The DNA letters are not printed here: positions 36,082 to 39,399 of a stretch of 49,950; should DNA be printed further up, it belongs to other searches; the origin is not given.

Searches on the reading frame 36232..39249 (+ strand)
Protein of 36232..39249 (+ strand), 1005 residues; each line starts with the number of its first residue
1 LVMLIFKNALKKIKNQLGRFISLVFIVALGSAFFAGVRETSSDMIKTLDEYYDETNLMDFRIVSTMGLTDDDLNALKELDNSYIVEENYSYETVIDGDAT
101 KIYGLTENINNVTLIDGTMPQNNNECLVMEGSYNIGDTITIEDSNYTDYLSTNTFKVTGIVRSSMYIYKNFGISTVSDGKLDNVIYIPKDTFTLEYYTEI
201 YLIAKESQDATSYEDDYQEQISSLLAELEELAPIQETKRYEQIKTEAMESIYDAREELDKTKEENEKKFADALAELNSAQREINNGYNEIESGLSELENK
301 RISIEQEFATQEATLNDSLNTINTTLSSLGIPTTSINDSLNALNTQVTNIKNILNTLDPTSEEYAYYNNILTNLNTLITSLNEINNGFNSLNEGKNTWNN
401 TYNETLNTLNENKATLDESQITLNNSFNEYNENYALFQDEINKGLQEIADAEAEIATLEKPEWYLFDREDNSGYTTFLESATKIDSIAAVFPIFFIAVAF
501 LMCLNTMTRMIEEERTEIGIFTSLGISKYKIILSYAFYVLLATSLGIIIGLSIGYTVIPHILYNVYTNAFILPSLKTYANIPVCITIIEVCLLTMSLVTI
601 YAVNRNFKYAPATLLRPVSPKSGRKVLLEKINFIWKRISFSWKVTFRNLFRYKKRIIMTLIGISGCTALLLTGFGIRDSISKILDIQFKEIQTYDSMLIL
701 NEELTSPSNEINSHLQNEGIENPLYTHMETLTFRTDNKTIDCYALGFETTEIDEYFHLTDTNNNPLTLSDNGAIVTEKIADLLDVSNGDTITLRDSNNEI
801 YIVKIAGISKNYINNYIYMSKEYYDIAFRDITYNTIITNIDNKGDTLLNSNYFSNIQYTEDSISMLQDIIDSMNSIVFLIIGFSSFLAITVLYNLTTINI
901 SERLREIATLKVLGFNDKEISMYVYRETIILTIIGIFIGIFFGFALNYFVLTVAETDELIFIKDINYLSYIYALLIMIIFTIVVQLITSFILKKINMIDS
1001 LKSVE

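Call 27: search_protein_families(library=ncbifam, proteins=[window:36232-39249:+], max_evalue=0.00001)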
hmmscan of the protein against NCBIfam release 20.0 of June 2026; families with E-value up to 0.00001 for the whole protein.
window:36232-39249:+ (1005 aa): 3 families
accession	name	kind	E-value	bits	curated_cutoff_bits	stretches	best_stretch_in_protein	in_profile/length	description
TIGR03434.1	ADOP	subfamily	1.9e-06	26.3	622.3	0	876-978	679-777/803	ADOP family duplicated permease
TIGR02168.1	SMC_prok_B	equivalog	2.1e-06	25.8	567.35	1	207-458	688-936/1181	chromosome segregation protein SMC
TIGR02212.1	lolCE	equivalog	2.2e-06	26.9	362.45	0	487-616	268-409/411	lipoprotein-releasing ABC transporter permease subunit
